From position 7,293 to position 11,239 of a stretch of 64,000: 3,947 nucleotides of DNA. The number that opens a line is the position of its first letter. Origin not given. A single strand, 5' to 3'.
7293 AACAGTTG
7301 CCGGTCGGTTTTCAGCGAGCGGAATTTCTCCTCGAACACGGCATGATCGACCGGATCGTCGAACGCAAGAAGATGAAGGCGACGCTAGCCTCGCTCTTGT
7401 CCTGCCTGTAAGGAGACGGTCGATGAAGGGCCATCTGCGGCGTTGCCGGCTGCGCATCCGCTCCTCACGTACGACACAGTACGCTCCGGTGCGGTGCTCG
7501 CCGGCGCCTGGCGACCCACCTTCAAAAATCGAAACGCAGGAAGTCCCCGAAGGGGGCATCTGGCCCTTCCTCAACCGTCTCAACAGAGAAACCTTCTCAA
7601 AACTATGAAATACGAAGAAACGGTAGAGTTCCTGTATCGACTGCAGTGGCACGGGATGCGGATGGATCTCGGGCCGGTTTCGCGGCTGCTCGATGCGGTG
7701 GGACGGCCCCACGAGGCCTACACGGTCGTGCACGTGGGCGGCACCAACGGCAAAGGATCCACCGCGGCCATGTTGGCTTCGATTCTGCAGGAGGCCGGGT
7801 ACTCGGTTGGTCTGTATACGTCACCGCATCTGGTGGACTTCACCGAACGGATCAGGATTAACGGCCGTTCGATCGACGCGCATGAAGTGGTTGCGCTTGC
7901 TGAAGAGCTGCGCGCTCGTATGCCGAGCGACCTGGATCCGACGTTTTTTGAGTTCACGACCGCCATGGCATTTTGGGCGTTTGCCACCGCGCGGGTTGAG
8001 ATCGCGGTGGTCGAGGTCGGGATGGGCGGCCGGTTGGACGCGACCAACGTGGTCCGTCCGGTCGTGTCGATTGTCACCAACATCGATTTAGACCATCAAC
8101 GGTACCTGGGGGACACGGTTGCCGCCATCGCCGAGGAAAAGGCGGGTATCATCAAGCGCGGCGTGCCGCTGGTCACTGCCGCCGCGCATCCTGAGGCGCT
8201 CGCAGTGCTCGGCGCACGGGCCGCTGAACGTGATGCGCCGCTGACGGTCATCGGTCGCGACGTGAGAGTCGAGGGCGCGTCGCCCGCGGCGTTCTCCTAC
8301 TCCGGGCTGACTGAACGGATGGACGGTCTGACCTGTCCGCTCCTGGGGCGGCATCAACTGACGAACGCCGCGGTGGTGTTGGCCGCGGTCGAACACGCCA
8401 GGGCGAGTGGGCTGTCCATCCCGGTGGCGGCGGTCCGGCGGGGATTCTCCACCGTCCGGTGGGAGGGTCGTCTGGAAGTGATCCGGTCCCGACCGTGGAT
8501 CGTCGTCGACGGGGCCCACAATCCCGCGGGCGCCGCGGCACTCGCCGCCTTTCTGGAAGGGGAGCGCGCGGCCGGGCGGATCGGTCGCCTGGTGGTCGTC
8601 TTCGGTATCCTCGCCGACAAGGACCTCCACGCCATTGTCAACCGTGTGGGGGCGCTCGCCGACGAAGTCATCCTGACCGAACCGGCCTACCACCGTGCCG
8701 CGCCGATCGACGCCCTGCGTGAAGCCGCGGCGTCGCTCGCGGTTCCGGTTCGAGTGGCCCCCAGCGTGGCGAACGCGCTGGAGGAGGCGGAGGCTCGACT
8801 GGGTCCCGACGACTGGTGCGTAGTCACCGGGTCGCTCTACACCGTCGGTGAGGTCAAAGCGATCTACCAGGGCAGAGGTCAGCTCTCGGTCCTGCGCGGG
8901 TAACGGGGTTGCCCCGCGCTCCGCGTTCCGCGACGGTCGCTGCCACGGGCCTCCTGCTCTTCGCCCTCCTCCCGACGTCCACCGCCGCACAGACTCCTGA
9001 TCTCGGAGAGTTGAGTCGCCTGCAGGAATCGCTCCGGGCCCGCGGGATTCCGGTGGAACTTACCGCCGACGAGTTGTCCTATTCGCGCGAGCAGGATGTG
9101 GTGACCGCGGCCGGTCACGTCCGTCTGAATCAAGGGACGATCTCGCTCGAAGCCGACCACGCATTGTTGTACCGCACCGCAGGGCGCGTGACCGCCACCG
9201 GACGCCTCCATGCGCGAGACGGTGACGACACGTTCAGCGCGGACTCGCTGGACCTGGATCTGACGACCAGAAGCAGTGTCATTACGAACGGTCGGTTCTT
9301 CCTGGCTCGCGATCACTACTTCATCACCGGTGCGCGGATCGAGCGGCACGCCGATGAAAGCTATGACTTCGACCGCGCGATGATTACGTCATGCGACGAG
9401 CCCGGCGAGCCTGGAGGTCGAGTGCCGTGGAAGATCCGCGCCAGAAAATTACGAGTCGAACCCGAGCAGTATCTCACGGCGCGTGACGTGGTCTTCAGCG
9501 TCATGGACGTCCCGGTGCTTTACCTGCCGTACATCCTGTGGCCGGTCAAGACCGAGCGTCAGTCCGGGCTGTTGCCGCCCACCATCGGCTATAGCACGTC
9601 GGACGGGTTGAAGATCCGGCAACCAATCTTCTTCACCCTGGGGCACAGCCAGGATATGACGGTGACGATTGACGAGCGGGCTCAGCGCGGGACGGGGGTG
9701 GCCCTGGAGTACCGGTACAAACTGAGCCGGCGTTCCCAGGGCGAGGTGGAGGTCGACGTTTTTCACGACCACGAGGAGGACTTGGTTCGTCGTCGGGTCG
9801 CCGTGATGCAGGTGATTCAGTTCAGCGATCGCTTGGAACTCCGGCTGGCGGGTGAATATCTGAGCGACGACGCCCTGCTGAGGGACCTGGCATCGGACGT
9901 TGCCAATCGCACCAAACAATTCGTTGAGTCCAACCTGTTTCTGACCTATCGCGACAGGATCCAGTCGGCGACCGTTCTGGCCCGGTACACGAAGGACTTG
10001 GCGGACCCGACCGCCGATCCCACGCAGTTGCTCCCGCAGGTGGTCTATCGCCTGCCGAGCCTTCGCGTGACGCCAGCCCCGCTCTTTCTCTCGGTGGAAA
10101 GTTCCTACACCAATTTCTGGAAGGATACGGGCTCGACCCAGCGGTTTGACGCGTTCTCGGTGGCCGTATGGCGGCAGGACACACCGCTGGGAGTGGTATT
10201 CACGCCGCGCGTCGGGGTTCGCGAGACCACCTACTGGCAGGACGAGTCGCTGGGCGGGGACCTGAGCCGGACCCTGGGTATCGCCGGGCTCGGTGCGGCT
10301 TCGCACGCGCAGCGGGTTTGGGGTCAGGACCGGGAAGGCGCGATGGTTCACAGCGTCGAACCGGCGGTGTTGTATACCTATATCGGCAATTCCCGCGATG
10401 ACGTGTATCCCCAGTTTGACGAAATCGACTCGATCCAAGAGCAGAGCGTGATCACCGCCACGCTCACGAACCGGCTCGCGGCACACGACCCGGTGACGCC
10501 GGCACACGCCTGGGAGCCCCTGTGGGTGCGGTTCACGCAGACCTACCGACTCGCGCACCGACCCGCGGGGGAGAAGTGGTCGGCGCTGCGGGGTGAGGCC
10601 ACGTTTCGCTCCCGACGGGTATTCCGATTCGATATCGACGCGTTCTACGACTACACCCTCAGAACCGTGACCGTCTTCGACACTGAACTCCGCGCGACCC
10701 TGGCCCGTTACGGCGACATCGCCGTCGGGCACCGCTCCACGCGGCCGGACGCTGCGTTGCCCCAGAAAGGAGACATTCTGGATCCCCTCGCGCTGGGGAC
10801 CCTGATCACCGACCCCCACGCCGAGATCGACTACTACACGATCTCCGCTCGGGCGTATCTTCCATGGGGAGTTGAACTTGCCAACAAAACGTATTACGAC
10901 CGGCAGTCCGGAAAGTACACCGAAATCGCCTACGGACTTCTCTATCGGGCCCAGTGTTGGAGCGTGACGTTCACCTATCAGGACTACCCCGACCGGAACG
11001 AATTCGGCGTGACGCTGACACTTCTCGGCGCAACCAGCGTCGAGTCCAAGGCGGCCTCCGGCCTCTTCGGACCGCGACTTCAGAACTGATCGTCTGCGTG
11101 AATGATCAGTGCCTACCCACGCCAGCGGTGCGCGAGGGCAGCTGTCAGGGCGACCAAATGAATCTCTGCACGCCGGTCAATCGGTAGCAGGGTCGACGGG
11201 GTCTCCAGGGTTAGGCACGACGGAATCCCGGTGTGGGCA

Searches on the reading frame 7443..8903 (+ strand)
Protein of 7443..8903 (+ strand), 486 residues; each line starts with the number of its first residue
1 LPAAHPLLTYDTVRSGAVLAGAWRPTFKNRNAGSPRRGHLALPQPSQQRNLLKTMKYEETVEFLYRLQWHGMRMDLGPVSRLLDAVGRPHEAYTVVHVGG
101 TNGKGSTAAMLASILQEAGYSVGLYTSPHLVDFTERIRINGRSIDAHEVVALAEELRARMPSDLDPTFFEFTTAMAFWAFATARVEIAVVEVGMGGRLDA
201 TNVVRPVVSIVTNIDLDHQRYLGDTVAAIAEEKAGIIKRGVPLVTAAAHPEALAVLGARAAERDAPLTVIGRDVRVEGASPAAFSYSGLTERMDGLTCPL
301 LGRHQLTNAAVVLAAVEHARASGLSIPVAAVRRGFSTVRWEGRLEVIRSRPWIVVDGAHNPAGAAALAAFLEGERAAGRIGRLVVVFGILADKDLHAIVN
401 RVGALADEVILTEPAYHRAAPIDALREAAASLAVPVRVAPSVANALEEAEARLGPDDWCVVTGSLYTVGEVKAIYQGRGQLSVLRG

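Call 55: search_protein_families(library=pfam, proteins=[window:7443-8903:+], max_evalue=0.00001)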
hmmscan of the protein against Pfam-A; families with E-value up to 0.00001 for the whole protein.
window:7443-8903:+ (486 aa): 2 families
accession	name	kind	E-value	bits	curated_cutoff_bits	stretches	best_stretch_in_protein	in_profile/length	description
PF02875.26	Mur_ligase_C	-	1.1e-19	72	28.4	1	342-464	1-126/127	Mur ligase, glutamate ligase domain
PF08245.18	Mur_ligase_M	-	7.8e-13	49.3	24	1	98-316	1-200/200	Mur ligase middle domain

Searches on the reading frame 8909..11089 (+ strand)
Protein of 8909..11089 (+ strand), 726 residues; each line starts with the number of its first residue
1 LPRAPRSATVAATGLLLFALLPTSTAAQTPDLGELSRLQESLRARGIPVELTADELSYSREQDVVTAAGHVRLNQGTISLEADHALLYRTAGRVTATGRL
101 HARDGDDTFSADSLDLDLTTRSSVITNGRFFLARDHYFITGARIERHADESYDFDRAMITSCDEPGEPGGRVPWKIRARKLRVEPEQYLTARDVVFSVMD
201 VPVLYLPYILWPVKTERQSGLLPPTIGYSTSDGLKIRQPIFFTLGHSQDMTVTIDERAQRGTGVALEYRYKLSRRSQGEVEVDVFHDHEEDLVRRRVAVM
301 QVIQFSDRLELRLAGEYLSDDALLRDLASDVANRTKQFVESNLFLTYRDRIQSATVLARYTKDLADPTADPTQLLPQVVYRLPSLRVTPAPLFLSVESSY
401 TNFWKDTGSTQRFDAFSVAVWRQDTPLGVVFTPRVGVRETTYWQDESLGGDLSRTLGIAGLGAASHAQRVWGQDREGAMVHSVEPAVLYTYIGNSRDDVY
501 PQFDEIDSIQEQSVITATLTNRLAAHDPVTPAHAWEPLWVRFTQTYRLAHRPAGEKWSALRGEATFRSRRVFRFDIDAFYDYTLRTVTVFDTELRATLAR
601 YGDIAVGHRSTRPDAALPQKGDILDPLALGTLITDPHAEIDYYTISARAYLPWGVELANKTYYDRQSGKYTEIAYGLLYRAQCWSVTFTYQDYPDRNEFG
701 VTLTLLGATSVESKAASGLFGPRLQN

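Call 55: search_protein_families(library=pfam, proteins=[window:8909-11089:+], max_evalue=0.00001)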
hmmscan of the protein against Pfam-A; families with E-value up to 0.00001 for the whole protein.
window:8909-11089:+ (726 aa): 3 families
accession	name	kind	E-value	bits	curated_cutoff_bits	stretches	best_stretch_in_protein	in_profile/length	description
PF04453.20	LptD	-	7.2e-21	75.4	22.4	1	304-616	13-360/384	LPS transport system D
PF19838.5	LptD_2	-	6.9e-08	32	22.5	1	194-288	6-104/464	LptD protein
PF03968.19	LptD_N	-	1.5e-06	28.9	20.4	1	51-150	2-111/113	LptA/(LptD N-terminal domain) LPS transport protein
